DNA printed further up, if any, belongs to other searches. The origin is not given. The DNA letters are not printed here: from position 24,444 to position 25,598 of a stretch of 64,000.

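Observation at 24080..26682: NifX-like / MinD-ferredoxin / MinD-ferredoxin / NifX-like four-gene operon with AT-rich palindromic operator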

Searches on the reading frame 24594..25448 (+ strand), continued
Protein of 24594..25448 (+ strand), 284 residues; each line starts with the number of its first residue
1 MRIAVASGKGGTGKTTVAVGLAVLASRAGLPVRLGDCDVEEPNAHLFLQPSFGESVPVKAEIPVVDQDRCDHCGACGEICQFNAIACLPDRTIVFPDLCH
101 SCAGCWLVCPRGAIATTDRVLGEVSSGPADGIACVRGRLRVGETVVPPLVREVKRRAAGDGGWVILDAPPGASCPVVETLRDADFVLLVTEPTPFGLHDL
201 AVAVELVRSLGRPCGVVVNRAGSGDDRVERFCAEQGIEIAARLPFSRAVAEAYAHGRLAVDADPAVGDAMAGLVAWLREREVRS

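Call 15: find_related_loci(query=A1, collection=genome_contigs, flank=10000)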
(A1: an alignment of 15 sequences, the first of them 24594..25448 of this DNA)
Query A1 (284 aa) in genome_contigs; peptide patterns used: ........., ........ (x = any residue, [..] = any of these).
600 stretches matched a pattern (row limit reached: there are more); 434 encode a relative of the query (tblastn E <= 1e-3); the best 80 are kept; 80 distinct loci.
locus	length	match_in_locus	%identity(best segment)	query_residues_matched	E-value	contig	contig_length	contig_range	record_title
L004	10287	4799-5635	53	1-280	4e-93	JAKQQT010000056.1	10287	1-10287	MAG: Armatimonadota bacterium isolate USMO_maxbin.175 k141_1277953, whole genome shotgun sequence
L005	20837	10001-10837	52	3-278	2e-92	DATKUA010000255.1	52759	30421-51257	MAG TPA_asm: Acidobacteriota bacterium isolate SMAG_U14095 k141_2382935, whole genome shotgun sequence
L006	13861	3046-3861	52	1-273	3e-92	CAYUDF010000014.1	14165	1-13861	MAG TPA_asm: uncultured bacterium isolate SRP155585_co2_3 genome assembly, contig: NODE_2672_length_14165_cov_5.327073,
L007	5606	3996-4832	53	1-280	1e-91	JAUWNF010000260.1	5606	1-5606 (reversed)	MAG: Phycisphaerales bacterium isolate CSMAG_2417 CSMAG_2417_k141_349328_length_5606_cov_4.0000, whole genome shotgun se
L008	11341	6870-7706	53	1-280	6e-91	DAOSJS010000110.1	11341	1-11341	MAG TPA_asm: Candidatus Hydrogenedentota bacterium isolate AMR_MDS_1669 NODE_5669_length_11341_cov_4.139731, whole genom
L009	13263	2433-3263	54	1-279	4e-90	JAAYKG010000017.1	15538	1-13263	MAG: Armatimonadota bacterium isolate AS10tlH2TH_387 15925_AS10, whole genome shotgun sequence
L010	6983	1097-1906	53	1-274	8e-90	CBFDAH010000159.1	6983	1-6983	MAG TPA_asm: uncultured Syntrophobacterales bacterium isolate SRR26215690_maxbin2_23 genome assembly, contig: ERZ2507347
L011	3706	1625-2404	57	1-264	2e-90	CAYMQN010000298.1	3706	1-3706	MAG TPA_asm: uncultured Desulfobacteraceae bacterium isolate SRP332253_co1_130 genome assembly, contig: NODE_37915_lengt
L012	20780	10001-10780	54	1-264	2e-89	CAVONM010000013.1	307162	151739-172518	MAG: uncultured delta proteobacterium isolate MFD09779.bin.3.15 genome assembly, contig: contig_32293, whole genome shot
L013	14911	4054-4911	52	1-283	4e-89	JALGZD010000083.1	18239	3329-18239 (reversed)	MAG: bacterium isolate SY70-5-12_Bin_1 SY70-5-12_Bin_1_scaffold_6581, whole genome shotgun sequence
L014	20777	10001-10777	52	3-264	4e-89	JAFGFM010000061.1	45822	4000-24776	MAG: Deltaproteobacteria bacterium isolate Zod_Metabat.1317 k87_2370713, whole genome shotgun sequence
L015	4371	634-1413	56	1-261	3e-89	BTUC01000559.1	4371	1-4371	MAG: Phycisphaerae bacterium AMX-MBFR-13 DNA, sequence559, whole genome shotgun sequence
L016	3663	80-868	54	1-264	1e-89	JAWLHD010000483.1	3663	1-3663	MAG: Anaerohalosphaeraceae bacterium isolate 30dZY2.bin.36 NODE_31738_length_3663_cov_2.668631, whole genome shotgun seq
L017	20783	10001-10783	52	1-265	7e-89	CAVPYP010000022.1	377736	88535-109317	MAG: uncultured delta proteobacterium isolate MFD09964.bin.2.216 genome assembly, contig: contig_44181, whole genome sho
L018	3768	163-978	52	1-273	9e-89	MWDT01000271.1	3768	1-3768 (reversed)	MAG: Verrucomicrobia bacterium ADurb.Bin122 BWX86_contig000271, whole genome shotgun sequence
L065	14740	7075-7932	51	1-277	1e-82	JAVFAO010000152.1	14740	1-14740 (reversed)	MAG: Myxococcota bacterium isolate BF4_93 NODE_12665_length_14740_cov_5.024978_Biofilm4, whole genome shotgun sequence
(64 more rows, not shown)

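Call 21: search_solved_structures(query=A1, max_evalue=0.001, show_alignments=1)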
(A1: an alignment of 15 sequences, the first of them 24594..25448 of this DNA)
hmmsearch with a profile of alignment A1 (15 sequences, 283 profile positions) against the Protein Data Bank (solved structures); distinct sequences matched with E-value up to 0.001: 135 (the best 60 are shown).
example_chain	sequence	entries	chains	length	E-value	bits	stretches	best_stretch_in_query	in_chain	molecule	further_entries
9sw6_G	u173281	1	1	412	1.4e-23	86.6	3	64-116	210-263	Polyferredoxin protein MvhB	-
7bkb_K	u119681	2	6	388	1.9e-22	82.8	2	57-131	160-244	Formylmethanofuran dehydrogenase, subunit F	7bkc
1g3q_A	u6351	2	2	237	2.5e-20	75.9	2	3-50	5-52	CELL DIVISION INHIBITOR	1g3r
5t5i_F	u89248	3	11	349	3e-20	75.7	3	62-116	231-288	Tungsten formylmethanofuran dehydrogenase subunit fwdF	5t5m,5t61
9sw6_H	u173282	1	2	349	8.5e-20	74.2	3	62-117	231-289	Tungsten formylmethanofuran dehydrogenase, subunit F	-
1ion_A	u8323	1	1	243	2e-19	72.9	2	3-50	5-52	PROBABLE CELL DIVISION INHIBITOR MIND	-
9sfi_T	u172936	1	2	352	1.6e-18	70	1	64-124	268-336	4Fe-4S ferredoxin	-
1hyq_A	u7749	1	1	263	6.8e-18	67.9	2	3-49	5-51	CELL DIVISION INHIBITOR (MIND-1)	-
4v03_A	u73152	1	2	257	6.5e-16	61.4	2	3-49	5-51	SITE-DETERMINING PROTEIN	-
4rz2_A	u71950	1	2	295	7.9e-16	61.1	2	148-267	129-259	Site-determining protein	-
5j1j_A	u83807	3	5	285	4.4e-15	58.7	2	3-50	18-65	Site-determining protein | Transcriptional antiactivator FleN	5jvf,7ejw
9eri_B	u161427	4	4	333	1.3e-14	57.1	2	69-117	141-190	Na(+)-translocating ferredoxin:NAD(+) oxidoreductase complex subunit B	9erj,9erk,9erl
4v02_A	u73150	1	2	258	1.4e-14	57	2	149-260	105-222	SITE-DETERMINING PROTEIN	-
4rz3_A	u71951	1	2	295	1.5e-14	56.9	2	148-267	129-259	Site-determining protein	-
3vx3_A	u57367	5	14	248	9.7e-14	54.3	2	3-49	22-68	ATPase involved in chromosome partitioning, ParA/MinD family, Mrp homolog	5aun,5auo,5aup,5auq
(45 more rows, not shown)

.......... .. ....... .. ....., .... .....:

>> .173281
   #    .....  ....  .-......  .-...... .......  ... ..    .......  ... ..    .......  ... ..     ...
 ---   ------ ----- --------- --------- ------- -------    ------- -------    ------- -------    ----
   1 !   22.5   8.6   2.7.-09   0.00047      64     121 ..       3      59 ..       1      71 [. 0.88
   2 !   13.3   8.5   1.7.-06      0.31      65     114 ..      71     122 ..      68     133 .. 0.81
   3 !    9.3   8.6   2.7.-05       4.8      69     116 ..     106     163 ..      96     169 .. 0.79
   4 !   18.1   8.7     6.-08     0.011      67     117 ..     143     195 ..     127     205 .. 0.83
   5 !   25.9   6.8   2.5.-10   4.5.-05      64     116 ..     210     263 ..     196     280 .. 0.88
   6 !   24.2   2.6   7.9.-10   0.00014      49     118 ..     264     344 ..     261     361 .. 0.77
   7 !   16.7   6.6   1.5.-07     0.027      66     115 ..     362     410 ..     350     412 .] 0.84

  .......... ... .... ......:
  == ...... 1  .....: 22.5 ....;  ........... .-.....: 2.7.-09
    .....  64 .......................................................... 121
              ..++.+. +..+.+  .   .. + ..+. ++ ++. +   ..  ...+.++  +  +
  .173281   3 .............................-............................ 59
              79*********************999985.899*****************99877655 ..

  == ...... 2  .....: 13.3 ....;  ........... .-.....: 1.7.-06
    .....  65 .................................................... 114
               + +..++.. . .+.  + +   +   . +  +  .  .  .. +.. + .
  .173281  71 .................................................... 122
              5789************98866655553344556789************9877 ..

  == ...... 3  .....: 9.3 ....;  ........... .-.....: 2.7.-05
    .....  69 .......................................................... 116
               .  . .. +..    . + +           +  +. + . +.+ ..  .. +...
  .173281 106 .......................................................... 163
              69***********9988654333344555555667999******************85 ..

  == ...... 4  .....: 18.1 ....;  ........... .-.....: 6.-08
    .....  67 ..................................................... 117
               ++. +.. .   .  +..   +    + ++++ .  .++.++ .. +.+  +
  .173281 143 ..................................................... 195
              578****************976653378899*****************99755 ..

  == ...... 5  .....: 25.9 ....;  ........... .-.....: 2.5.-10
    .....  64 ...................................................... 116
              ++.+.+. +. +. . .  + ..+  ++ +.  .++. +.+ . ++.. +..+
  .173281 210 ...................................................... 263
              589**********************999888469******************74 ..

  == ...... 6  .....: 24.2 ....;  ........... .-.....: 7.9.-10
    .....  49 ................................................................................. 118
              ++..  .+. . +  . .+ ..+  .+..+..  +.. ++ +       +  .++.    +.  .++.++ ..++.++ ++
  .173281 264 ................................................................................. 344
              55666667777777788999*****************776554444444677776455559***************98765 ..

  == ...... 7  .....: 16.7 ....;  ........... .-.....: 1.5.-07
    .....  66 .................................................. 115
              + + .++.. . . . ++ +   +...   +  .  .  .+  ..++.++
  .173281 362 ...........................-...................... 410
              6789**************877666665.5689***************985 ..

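Call 34: find_encoding_contigs(protein=P0002, flank=6000, max_places=2)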
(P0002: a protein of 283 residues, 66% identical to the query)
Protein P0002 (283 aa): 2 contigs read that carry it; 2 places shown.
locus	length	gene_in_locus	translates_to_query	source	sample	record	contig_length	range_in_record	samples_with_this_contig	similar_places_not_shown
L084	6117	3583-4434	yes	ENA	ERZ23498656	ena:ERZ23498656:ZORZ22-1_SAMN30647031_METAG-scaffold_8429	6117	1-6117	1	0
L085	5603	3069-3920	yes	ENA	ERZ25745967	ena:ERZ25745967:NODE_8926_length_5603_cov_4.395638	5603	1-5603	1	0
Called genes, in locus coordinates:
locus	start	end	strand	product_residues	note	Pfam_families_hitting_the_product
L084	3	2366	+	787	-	?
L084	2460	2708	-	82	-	-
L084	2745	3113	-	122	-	-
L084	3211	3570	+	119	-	PF02579:Nitro_FeMo-Co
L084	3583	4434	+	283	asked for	PF00142:Fer4_NifH (faint), PF01656:CbiA, PF10609:ParA, PF13614:AAA_31 (faint), PF12837:Fer4_6 (faint), PF00037:Fer4 (weak)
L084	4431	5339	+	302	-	PF01656:CbiA, PF10609:ParA (faint), PF13614:AAA_31 (faint), PF00037:Fer4 (faint), PF12838:Fer4_7 (weak), PF13187:Fer4_9 (weak), PF13237:Fer4_10 (faint), PF14697:Fer4_21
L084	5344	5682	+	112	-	PF02579:Nitro_FeMo-Co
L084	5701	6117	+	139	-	?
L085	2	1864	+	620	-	?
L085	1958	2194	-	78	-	-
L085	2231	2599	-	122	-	-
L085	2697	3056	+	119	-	PF02579:Nitro_FeMo-Co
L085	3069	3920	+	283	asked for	PF00142:Fer4_NifH (faint), PF01656:CbiA, PF10609:ParA, PF13614:AAA_31 (faint), PF12837:Fer4_6 (faint), PF00037:Fer4 (weak)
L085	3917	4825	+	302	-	PF01656:CbiA, PF10609:ParA (faint), PF13614:AAA_31 (faint), PF00037:Fer4 (faint), PF12838:Fer4_7 (weak), PF13187:Fer4_9 (weak), PF13237:Fer4_10 (faint), PF14697:Fer4_21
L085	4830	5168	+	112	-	PF02579:Nitro_FeMo-Co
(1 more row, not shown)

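Call 35: find_encoding_contigs(protein=P0004, flank=6000, max_places=2)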
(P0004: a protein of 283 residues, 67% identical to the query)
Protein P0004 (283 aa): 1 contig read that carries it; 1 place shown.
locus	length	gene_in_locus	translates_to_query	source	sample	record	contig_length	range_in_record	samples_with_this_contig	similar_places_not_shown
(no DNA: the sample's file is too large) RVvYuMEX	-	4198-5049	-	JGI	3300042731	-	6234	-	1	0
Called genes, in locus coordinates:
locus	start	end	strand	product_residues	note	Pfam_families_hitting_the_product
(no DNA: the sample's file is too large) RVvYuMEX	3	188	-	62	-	?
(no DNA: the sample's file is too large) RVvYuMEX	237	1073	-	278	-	PF02374:ArsA_ATPase, PF09140:MipZ (weak), PF10609:ParA, PF13614:AAA_31, PF01656:CbiA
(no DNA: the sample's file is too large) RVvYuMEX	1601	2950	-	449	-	PF14522:Cytochrome_C7 (faint), PF14537:Cytochrom_c3_2 (faint), PF22113:Mtrc-MtrF_II-IV_dom (faint), PF13435:Cytochrome_C554 (weak)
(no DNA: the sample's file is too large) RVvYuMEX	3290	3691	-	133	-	PF02001:DUF134, PF04545:Sigma70_r4 (weak), PF08281:Sigma70_r4_2 (weak)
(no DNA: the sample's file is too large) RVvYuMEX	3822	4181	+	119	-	PF02579:Nitro_FeMo-Co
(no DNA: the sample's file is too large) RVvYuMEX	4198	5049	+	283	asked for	PF00142:Fer4_NifH (faint), PF01656:CbiA, PF10609:ParA, PF13614:AAA_31 (weak), PF12838:Fer4_7 (faint), PF12837:Fer4_6 (weak), PF00037:Fer4 (weak), PF14697:Fer4_21 (weak)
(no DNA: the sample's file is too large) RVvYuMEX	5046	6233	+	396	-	?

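Call 36: find_encoding_contigs(protein=P0018, flank=8000, max_places=2)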
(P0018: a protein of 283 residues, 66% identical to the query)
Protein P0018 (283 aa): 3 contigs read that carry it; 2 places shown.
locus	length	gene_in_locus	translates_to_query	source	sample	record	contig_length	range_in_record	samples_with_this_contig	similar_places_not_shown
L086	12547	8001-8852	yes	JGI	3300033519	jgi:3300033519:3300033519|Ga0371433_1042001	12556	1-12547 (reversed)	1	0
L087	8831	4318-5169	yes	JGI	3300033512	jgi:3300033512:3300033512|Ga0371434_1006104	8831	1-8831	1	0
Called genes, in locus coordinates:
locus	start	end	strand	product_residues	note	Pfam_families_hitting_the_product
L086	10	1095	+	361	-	-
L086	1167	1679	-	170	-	PF04463:2-thiour_desulf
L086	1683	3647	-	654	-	PF16177:ACAS_N, PF00501:AMP-binding, PF13193:AMP-binding_C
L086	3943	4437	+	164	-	-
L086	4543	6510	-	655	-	PF17201:Cache_3-Cache_2, PF17202:sCache_3_3, PF08269:dCache_2, PF17200:sCache_2, PF00015:MCPsignal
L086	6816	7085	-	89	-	PF17253:DUF5320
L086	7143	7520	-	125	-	PF02001:DUF134, PF04545:Sigma70_r4 (weak)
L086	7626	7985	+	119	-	PF02579:Nitro_FeMo-Co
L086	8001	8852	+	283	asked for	PF00142:Fer4_NifH (faint), PF01656:CbiA, PF10609:ParA, PF13614:AAA_31 (weak), PF12837:Fer4_6 (weak), PF00037:Fer4 (faint)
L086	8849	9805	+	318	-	PF01656:CbiA, PF10609:ParA (faint), PF25160:LdpA_Fe-S-bd (faint), PF13237:Fer4_10 (faint), PF00037:Fer4 (weak), PF12838:Fer4_7 (weak), PF14697:Fer4_21 (weak)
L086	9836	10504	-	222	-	PF00719:Pyrophosphatase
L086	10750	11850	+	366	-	PF04055:Radical_SAM, PF06463:Mob_synth_C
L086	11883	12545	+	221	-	?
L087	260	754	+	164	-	-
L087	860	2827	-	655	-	PF17201:Cache_3-Cache_2, PF17202:sCache_3_3, PF08269:dCache_2, PF17200:sCache_2, PF00015:MCPsignal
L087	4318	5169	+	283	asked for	PF00142:Fer4_NifH (faint), PF01656:CbiA, PF10609:ParA, PF13614:AAA_31 (weak), PF12837:Fer4_6 (weak), PF00037:Fer4 (faint)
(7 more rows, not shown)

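Call 37: find_encoding_contigs(protein=P0029, flank=8000, max_places=2)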
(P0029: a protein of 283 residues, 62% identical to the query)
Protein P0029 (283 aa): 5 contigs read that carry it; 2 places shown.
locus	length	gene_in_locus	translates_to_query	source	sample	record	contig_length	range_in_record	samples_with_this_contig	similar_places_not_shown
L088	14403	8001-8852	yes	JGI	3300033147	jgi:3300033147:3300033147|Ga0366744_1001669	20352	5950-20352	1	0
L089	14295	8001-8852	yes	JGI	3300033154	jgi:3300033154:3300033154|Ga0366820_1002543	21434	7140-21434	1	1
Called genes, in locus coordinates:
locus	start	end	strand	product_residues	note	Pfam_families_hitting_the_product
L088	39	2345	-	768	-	PF06452:CBM9_1, PF19313:DUF5916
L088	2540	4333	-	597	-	PF02836:Glyco_hydro_2_C (weak)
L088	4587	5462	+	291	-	PF00128:Alpha-amylase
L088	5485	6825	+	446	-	PF00128:Alpha-amylase, PF18962:Por_Secre_tail (faint), PF13860:FlgD_ig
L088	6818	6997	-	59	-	-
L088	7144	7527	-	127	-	PF02001:DUF134, PF04545:Sigma70_r4 (weak)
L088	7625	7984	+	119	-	PF02579:Nitro_FeMo-Co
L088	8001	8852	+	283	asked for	PF00142:Fer4_NifH (faint), PF01656:CbiA, PF10609:ParA, PF13614:AAA_31 (weak), PF12837:Fer4_6 (faint), PF00037:Fer4 (faint)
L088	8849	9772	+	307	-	PF01656:CbiA, PF10609:ParA (faint), PF13237:Fer4_10 (faint), PF25160:LdpA_Fe-S-bd (faint), PF12837:Fer4_6 (faint), PF12838:Fer4_7 (weak), PF14697:Fer4_21, PF00037:Fer4 (weak), +1 more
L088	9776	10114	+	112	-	PF02579:Nitro_FeMo-Co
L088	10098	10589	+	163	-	PF03061:4HBT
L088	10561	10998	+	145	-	PF08821:CGGC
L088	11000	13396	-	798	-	PF00069:Pkinase, PF01636:APH (faint), PF07714:PK_Tyr_Ser-Thr, PF14531:Kinase-like (weak), PF13414:TPR_11 (faint), PF13428:TPR_14 (faint), PF07719:TPR_2 (faint), PF14559:TPR_19 (faint), +1 more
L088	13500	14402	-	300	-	?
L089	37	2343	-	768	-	PF06452:CBM9_1, PF19313:DUF5916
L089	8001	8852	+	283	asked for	PF00142:Fer4_NifH (faint), PF01656:CbiA, PF10609:ParA, PF13614:AAA_31 (weak), PF12837:Fer4_6 (faint), PF00037:Fer4 (faint)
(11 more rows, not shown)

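Call 65: predict_structure(alignment_id=A1)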
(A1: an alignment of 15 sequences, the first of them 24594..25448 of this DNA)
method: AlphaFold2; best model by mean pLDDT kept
length: 284 residues; sequences in the alignment: 15
mean_pLDDT: 93.9   pTM: 0.88
mean pLDDT of the five models: 93.9, 93.4, 93.4, 92.9, 92.7
residues with pLDDT >= 90: 248; 70-90: 35; 50-70: 1; < 50: 0
segments of 3 or more residues with pLDDT < 50: none
pLDDT, mean of each block of 10 residues (from residue 1): 94 94 96 97 95 96 94 94 92 91 90 93 97 97 92 93 95 95 96 94 96 96 89 97 93 92 96 94 74
secondary structure, 60 per line:
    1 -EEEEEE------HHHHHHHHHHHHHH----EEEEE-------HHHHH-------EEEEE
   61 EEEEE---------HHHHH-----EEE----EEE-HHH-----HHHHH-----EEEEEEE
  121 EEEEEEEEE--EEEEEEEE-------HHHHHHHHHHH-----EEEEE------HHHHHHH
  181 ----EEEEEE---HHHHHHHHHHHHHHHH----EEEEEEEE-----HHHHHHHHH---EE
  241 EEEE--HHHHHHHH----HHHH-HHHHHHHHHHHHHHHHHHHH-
elements in order: E2-7 H14-27 E32-36 H44-48 E56-65 H75-79 E85-87 E92-94 H104-108 E114-129 E132-139 H147-157 E163-167 H174-180 E185-190 H194-209 E214-221 H227-235 E239-244 H247-254 H259-262 H264-283

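Call 67: fold_search(model_id=the predicted structure, library=pdb)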
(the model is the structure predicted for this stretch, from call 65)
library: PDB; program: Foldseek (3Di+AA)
matches with E <= 10: 1328; with E <= 0.001: 264
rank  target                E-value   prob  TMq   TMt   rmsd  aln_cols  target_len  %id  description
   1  1hyq                  3.2e-13  1.00  0.61  0.74   8.9       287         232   23  MIND BACTERIAL CELL DIVISION REGULATOR FROM A. FULGIDUS (released 2001-03-14)
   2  1g3q                  2.3e-12  1.00  0.60  0.71  10.1       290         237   21  CRYSTAL STRUCTURE ANALYSIS OF PYROCOCCUS FURIOSUS CELL DIVISION ATPASE MIND (released 2001-04-21)
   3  3r9j_A                3.3e-12  1.00  0.59  0.66  12.3       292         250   18  4.3A resolution structure of a MinD-MinE(I24N) protein complex (released 2011-08-17)
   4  1ion                  3.5e-12  1.00  0.63  0.73   8.7       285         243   19  THE SEPTUM SITE-DETERMINING PROTEIN MIND COMPLEXED WITH MG-ADP FROM PYROCOCCUS HORIKOSHII OT3 (released 2001-09-26)
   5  3r9i_B                6.4e-12  1.00  0.59  0.66  12.3       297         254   17  2.6A resolution structure of MinD complexed with MinE (12-31) peptide (released 2011-08-17)
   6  3r9j_B                7.7e-12  1.00  0.60  0.67  12.2       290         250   18  4.3A resolution structure of a MinD-MinE(I24N) protein complex (released 2011-08-17)
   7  6riq_C                1.3e-11  1.00  0.62  0.68  11.2       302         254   18  MinCD filament from Pseudomonas aeruginosa (released 2019-06-19)
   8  5j1j_B                3.8e-11  1.00  0.60  0.68   9.1       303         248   18  Structure of FleN-AMPPNP complex (released 2017-03-29)
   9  4rz2_B                5.8e-11  1.00  0.61  0.67   9.2       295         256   21  Crystal structure of the MinD-like ATPase FlhG (released 2015-03-04)
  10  4rz2_A                6.1e-11  1.00  0.61  0.67   9.2       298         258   20  Crystal structure of the MinD-like ATPase FlhG (released 2015-03-04)
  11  3q9l_A                7.3e-11  1.00  0.60  0.66  12.2       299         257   18  The structure of the dimeric E.coli MinD-ATP complex (released 2011-01-26)
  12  8p53_A                1.0e-10  1.00  0.61  0.65   9.2       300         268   19  Cryo-EM structure of the c-di-GMP-free FleQ-FleN master regulator complex of P. aeruginosa (released 2023-12-13)
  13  1wcv                  1.1e-10  1.00  0.59  0.68  10.5       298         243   22  Structure of the bacterial chromosome segregation protein Soj (released 2005-01-12)
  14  9a6n_A                1.1e-10  1.00  0.57  0.63  11.1       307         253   15  Integrative model of SOJ-NRDR by crosslinking MS and deep learning (released 2024-09-18)
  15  4v03_B                1.2e-10  1.00  0.58  0.69  11.7       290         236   17  MinD cell division protein, Aquifex aeolicus (released 2015-01-14)
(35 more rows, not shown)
